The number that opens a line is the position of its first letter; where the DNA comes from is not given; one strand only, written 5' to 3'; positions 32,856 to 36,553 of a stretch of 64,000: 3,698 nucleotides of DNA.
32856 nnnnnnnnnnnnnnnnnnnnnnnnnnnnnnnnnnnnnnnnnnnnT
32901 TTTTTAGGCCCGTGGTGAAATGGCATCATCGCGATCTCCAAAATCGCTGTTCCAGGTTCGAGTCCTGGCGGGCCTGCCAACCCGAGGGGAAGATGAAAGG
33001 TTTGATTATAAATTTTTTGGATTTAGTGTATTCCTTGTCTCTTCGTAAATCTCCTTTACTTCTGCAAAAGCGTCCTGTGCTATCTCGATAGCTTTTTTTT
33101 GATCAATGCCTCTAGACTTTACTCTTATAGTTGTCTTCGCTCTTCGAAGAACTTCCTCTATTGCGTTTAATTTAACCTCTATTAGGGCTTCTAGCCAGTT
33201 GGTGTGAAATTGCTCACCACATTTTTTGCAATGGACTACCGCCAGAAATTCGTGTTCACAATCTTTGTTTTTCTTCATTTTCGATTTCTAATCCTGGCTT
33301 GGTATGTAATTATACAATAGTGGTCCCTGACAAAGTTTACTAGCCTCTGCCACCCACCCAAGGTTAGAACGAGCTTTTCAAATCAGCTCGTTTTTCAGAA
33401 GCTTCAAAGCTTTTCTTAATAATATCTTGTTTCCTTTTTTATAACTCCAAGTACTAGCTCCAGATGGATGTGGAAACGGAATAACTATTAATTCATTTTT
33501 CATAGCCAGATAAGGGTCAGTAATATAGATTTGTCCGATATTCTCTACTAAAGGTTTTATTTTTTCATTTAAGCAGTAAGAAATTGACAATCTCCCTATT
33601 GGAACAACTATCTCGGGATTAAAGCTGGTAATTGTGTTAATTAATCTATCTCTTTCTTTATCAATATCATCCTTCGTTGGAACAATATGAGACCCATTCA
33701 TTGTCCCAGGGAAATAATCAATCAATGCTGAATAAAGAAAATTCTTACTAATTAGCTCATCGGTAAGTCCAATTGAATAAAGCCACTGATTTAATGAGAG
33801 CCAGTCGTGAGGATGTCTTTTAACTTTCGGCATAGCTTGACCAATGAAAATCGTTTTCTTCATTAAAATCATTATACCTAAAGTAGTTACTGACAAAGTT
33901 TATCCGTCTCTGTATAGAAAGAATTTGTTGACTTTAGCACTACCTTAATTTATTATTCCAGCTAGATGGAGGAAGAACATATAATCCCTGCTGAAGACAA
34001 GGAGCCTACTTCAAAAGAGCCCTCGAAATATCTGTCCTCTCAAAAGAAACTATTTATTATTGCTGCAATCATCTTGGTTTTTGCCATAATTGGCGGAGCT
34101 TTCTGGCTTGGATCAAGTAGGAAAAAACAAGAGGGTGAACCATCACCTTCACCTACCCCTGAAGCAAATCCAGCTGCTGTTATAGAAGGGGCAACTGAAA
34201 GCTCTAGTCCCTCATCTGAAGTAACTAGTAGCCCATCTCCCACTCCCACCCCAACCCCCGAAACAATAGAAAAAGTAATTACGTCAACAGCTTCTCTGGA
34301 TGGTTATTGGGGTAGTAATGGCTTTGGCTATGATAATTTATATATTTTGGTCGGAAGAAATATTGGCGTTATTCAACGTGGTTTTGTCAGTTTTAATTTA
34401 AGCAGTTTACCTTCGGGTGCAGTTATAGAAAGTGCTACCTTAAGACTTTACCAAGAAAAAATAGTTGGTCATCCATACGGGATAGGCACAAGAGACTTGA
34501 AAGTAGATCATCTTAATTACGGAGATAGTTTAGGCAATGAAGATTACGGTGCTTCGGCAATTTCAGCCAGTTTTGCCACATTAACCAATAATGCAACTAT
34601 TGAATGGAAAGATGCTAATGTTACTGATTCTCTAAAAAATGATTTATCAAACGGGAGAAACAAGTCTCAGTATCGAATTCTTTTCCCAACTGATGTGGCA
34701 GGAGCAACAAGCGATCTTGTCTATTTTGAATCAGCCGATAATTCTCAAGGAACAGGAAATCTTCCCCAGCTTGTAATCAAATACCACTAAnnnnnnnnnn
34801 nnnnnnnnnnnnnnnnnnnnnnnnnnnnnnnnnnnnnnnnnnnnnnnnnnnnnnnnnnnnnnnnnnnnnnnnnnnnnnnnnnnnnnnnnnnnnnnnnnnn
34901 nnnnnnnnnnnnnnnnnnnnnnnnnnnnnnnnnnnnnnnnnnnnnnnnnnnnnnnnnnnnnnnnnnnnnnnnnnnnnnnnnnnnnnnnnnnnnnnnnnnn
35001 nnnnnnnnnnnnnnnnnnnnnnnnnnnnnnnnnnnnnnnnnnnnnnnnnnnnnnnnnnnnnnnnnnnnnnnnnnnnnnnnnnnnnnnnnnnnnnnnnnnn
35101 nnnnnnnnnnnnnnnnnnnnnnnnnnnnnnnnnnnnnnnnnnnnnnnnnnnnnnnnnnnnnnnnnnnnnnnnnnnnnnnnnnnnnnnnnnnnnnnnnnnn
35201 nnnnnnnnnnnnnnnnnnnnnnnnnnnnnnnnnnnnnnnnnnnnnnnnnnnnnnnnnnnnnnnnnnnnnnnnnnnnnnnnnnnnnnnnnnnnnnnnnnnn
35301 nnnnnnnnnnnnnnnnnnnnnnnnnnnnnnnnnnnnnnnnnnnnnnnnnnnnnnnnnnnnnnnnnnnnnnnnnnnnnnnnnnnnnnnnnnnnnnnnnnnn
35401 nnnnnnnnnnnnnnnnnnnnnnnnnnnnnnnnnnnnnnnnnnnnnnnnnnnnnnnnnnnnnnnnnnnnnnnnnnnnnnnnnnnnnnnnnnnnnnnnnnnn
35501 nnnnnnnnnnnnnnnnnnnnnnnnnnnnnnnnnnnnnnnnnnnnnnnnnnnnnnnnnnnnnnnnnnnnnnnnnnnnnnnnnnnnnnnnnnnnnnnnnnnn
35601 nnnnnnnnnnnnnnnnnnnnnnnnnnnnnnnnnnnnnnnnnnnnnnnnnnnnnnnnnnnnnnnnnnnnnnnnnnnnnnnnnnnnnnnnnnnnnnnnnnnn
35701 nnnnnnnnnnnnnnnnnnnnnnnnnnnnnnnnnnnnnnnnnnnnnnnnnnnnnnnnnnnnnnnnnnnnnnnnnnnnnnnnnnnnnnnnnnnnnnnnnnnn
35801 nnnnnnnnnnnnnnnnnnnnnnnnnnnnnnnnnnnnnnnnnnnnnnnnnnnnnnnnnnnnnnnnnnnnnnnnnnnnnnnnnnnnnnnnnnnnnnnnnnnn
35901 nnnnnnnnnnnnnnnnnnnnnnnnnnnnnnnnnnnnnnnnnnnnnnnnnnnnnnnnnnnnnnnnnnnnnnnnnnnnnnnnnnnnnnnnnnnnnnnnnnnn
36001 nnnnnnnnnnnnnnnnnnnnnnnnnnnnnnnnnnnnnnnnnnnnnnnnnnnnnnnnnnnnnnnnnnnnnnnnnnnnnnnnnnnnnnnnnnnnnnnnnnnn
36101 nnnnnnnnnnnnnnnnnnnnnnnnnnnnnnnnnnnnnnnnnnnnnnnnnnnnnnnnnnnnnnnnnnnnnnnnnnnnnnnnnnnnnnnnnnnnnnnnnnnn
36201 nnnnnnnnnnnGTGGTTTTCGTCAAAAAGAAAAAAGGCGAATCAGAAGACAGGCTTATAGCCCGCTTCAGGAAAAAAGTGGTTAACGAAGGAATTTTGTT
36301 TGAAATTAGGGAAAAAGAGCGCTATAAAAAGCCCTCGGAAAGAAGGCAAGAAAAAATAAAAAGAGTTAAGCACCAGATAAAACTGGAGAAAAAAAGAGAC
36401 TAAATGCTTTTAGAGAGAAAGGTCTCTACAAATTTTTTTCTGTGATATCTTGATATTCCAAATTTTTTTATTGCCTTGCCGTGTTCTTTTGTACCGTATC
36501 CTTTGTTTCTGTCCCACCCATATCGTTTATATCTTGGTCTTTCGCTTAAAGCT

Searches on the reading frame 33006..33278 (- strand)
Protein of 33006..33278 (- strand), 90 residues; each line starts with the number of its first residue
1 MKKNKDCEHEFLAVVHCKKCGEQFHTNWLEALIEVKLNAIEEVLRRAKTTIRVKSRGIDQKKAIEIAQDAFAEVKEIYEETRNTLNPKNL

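Call 7: search_protein_families(library=pfam, proteins=[window:33006-33278:-], max_evalue=0.1)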
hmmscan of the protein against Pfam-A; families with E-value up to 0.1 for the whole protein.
window:33006-33278:- (90 aa): 0 families

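Call 8: search_protein_families(library=phrogs, proteins=[window:33006-33278:-], max_evalue=0.01)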
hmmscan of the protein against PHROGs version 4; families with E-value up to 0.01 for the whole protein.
window:33006-33278:- (90 aa): 0 families

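Call 9: search_protein_families(library=padloc, proteins=[window:33006-33278:-], max_evalue=0.01)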
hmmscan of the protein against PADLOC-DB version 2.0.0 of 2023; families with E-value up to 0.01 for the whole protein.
window:33006-33278:- (90 aa): 0 families

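Call 36: search_protein_families(library=ncbifam, proteins=[window:33006-33278:-], max_evalue=0.1)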
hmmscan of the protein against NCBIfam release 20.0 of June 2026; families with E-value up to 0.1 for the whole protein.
window:33006-33278:- (90 aa): 0 families

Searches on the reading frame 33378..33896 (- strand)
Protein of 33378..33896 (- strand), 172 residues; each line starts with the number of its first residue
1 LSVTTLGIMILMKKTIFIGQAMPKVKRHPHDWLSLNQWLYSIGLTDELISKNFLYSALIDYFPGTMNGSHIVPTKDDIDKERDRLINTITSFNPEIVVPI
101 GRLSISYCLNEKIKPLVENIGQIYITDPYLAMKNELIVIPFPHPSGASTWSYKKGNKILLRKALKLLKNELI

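Call 7: search_protein_families(library=pfam, proteins=[window:33378-33896:-], max_evalue=0.1)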
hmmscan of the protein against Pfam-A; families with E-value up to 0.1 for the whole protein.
window:33378-33896:- (172 aa): 1 family
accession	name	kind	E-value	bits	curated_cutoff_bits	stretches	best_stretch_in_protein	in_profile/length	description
PF03167.25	UDG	-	2.2e-10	41.2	24.3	1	34-157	35-131/141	Uracil DNA glycosylase superfamily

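Call 8: search_protein_families(library=phrogs, proteins=[window:33378-33896:-], max_evalue=0.01)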
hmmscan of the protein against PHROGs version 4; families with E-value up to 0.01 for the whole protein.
window:33378-33896:- (172 aa): 1 family
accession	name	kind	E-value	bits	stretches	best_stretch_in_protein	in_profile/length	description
phrog_36755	-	DNA, RNA and nucleotide metabolism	0.0077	17.2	1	13-82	3-73/145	uracil-DNA glycosylase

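Call 9: search_protein_families(library=padloc, proteins=[window:33378-33896:-], max_evalue=0.01)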
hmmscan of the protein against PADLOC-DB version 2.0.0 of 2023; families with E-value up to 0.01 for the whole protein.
window:33378-33896:- (172 aa): 0 families

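Call 36: search_protein_families(library=ncbifam, proteins=[window:33378-33896:-], max_evalue=0.1)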
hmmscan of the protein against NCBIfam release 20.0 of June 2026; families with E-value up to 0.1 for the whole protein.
window:33378-33896:- (172 aa): 2 families
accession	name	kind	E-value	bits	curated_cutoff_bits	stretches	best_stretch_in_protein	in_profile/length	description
NF040953.1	Arch_udg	equivalog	0.0012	18.4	250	1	73-147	91-165/184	type-4 uracil-DNA glycosylase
TIGR00758.1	UDG_fam4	subfamily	0.0073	16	125.3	1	72-147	79-150/173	uracil-DNA glycosylase, family 4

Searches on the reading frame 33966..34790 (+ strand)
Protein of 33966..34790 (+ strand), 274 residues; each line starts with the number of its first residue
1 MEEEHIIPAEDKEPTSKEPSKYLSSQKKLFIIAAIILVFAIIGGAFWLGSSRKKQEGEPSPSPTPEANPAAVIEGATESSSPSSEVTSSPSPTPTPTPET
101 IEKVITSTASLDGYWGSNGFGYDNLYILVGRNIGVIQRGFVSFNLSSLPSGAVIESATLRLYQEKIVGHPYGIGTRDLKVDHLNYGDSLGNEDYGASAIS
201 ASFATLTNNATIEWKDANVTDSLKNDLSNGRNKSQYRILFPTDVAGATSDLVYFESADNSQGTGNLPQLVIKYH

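Call 7: search_protein_families(library=pfam, proteins=[window:33966-34790:+], max_evalue=0.1)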
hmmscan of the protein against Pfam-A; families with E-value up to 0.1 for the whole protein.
window:33966-34790:+ (274 aa): 2 families
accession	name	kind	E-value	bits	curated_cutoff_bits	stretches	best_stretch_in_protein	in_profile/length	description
PF20087.4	DUF6479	-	0.0011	19.9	25.4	1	30-78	23-67/120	Family of unknown function (DUF6479)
PF00688.24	TGFb_propeptide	-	0.002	18.3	25.8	1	141-234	112-203/242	TGF-beta propeptide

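Call 8: search_protein_families(library=phrogs, proteins=[window:33966-34790:+], max_evalue=0.01)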
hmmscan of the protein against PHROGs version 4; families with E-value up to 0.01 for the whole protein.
window:33966-34790:+ (274 aa): 3 families
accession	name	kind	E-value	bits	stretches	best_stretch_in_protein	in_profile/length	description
phrog_8545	-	moron, auxiliary metabolic gene and host takeover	0.0021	18.9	1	16-106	4-81/177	superinfection exclusion Sie-like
phrog_15428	-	unknown function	0.0028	18.7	1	37-117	12-87/168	-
phrog_197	-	moron, auxiliary metabolic gene and host takeover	0.0044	17.5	1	23-97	226-302/486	Zot-like toxin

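Call 9: search_protein_families(library=padloc, proteins=[window:33966-34790:+], max_evalue=0.01)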
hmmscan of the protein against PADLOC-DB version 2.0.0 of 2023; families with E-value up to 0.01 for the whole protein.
window:33966-34790:+ (274 aa): 0 families

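Call 36: search_protein_families(library=ncbifam, proteins=[window:33966-34790:+], max_evalue=0.1)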
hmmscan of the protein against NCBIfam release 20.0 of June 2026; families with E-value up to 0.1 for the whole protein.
window:33966-34790:+ (274 aa): 5 families
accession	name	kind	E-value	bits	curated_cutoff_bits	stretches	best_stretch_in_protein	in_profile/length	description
NF033679.1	DNRLRE_dom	domain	8.8e-11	42.1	34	1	116-271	10-163/164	DNRLRE domain-containing protein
NF010429.0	PRK13855.1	equivalog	0.00051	19.4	374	1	18-80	22-85/377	type IV secretion system protein VirB10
NF004285.1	PRK05696.1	equivalog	0.0059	16.4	179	1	12-59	5-53/171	flagellar basal body-associated protein FliL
NF033761.1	gliding_GltJ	equivalog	0.024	13.8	450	1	9-98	351-446/671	adventurous gliding motility protein GltJ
TIGR03593.1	yidC_nterm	equivalog_domain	0.063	12.9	58.25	1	30-105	4-77/363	membrane protein insertase YidC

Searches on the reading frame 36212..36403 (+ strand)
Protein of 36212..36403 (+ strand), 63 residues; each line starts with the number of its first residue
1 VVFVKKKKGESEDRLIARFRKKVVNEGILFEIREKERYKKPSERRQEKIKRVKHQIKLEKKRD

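Call 7: search_protein_families(library=pfam, proteins=[window:36212-36403:+], max_evalue=0.1)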
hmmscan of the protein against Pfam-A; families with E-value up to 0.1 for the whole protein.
window:36212-36403:+ (63 aa): 1 family
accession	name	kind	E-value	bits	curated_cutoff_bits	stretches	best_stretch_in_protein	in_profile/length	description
PF01165.25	Ribosomal_S21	-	1.2e-08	35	27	1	4-51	2-49/55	Ribosomal protein S21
